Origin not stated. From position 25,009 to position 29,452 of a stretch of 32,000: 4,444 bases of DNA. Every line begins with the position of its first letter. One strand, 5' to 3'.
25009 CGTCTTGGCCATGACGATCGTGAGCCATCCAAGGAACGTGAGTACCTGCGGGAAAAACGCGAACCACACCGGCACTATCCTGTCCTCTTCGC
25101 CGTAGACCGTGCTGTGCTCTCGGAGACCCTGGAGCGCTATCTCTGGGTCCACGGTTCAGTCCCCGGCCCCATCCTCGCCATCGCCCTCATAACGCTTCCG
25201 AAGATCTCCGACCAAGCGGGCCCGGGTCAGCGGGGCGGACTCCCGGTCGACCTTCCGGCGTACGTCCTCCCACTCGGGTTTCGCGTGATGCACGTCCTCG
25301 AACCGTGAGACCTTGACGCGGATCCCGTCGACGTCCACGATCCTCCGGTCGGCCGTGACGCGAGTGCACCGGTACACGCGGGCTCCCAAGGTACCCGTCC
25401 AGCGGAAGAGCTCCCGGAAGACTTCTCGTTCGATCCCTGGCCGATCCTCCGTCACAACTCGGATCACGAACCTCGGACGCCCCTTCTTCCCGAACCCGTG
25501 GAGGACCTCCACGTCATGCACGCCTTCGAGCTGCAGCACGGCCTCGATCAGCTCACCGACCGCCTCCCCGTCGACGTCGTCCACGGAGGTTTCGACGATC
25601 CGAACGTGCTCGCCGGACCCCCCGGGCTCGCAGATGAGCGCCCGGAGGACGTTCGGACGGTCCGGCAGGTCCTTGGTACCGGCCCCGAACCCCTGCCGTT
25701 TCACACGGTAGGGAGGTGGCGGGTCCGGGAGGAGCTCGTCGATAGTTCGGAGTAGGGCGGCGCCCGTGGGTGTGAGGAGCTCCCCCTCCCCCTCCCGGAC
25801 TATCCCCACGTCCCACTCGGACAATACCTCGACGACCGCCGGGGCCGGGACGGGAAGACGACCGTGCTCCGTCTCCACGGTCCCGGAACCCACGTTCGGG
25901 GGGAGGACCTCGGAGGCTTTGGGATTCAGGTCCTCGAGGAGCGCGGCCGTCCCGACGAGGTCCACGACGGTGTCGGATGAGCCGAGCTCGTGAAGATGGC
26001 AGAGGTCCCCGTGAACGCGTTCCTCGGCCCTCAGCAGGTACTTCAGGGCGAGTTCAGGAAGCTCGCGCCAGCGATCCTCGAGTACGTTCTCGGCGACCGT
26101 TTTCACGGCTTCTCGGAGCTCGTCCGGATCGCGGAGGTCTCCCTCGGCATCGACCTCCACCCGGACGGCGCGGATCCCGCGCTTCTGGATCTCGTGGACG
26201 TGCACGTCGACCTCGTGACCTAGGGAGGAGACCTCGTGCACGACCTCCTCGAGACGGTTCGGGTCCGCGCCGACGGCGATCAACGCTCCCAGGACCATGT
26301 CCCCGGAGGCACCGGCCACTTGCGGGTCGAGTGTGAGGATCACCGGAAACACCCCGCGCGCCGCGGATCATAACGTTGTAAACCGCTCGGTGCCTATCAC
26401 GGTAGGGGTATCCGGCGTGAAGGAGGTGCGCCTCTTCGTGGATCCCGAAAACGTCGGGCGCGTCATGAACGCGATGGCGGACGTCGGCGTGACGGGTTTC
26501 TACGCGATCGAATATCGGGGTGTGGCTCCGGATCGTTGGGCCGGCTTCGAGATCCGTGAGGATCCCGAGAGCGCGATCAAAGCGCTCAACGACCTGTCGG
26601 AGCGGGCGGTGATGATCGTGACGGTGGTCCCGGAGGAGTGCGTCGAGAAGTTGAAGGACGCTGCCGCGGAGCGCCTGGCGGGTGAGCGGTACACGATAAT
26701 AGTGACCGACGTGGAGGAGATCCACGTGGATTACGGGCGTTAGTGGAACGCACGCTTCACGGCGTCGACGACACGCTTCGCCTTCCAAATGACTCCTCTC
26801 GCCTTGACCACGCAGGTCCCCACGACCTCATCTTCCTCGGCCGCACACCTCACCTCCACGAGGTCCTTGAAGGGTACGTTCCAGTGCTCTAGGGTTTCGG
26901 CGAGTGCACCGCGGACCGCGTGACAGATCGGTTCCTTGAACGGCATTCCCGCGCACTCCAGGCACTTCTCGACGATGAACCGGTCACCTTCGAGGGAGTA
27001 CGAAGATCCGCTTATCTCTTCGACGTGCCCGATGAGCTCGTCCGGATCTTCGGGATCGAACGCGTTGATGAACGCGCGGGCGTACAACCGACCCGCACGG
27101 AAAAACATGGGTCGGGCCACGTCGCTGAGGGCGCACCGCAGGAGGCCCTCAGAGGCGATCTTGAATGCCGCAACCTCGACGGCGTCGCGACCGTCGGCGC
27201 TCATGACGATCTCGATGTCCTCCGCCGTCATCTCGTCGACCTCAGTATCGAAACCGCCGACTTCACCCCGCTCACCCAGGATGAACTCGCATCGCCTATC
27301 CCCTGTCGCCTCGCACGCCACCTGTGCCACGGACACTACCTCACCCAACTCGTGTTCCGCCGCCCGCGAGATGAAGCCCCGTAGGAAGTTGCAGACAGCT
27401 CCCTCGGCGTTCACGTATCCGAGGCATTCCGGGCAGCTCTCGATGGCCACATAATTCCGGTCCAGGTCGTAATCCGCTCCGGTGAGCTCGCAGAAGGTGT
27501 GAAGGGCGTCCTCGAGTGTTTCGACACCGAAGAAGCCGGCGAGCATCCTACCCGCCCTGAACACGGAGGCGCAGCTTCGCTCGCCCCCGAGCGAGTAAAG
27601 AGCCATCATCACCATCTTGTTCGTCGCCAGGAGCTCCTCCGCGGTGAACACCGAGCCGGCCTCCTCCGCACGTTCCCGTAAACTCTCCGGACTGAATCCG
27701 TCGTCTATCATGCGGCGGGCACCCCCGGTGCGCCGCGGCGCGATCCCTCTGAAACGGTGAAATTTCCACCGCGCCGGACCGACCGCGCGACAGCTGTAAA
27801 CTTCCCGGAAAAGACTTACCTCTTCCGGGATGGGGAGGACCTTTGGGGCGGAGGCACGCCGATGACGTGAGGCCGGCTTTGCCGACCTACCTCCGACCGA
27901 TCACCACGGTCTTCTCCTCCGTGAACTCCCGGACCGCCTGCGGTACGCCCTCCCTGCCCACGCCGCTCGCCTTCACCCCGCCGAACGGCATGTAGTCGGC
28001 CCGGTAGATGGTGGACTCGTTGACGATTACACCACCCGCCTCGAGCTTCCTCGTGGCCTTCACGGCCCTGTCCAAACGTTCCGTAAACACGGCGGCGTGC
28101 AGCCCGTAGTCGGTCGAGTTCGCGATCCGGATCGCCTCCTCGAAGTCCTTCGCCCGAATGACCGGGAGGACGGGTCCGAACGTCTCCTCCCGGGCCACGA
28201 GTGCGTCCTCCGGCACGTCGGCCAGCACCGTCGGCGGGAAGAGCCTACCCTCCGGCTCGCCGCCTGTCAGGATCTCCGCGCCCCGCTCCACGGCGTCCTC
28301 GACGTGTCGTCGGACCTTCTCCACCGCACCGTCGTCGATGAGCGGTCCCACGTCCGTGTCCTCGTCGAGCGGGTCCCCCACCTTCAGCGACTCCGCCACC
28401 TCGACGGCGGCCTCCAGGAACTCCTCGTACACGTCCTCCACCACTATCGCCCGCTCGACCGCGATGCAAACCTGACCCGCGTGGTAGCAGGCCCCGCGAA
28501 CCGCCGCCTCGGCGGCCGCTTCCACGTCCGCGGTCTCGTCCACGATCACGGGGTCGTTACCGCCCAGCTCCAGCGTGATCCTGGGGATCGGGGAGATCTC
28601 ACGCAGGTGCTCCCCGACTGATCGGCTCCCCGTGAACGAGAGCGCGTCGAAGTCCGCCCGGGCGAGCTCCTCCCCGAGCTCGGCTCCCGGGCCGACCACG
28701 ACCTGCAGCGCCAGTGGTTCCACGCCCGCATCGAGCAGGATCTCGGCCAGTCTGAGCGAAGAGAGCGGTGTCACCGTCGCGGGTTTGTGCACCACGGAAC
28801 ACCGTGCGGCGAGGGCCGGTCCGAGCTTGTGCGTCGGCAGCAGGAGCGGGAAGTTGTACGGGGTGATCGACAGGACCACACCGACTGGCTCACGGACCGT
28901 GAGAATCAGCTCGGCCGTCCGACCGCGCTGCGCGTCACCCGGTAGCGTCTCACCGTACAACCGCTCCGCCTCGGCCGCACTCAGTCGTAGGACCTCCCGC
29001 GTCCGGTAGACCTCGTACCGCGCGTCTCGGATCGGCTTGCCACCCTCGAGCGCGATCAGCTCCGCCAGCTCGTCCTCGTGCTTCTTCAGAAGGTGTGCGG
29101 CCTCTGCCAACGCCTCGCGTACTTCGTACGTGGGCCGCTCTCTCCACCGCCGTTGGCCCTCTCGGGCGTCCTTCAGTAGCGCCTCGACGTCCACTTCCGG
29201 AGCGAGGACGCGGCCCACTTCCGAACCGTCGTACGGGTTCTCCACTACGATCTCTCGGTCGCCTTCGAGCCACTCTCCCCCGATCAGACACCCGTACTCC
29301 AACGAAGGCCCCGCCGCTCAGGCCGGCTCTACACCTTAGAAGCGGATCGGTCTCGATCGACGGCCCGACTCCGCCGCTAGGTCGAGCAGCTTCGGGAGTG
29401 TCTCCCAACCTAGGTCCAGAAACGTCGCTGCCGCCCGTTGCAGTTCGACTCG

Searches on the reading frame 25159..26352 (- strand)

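Call 48: search_protein_families(library=pfam, proteins=[window:25159-26352:-], max_evalue=0.0001)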
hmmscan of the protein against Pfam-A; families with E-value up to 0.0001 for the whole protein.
window:25159-26352:- (398 aa): 1 family
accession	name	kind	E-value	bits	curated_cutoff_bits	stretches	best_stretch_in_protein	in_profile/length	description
PF01969.22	Ni_insertion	-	5e-94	315.9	22.1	1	6-376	1-372/375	Nickel insertion protein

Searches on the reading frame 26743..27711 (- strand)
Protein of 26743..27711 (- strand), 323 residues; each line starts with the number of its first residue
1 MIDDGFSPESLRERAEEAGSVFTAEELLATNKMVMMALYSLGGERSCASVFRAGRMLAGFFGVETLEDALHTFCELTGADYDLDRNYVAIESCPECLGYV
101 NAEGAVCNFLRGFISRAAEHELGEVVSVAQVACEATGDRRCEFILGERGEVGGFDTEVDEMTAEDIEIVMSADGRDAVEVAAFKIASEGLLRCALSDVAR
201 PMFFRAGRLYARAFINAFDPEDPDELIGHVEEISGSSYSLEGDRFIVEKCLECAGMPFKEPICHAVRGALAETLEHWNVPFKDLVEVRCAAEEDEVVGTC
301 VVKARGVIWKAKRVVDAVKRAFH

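Call 48: search_protein_families(library=pfam, proteins=[window:26743-27711:-], max_evalue=0.0001)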
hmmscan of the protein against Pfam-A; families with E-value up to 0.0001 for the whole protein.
window:26743-27711:- (323 aa): 1 family
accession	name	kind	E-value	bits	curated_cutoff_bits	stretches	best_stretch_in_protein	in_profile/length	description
PF02830.23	V4R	-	3.6e-25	88.3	31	2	87-146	2-61/62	V4R domain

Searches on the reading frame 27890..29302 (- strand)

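Call 48: search_protein_families(library=pfam, proteins=[window:27890-29302:-], max_evalue=0.0001)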
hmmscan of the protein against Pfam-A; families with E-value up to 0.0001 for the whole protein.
window:27890-29302:- (471 aa): 1 family
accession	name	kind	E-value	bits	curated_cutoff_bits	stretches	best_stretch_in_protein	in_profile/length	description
PF00171.27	Aldedh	-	1.3e-158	528.8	23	1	11-466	1-461/461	Aldehyde dehydrogenase family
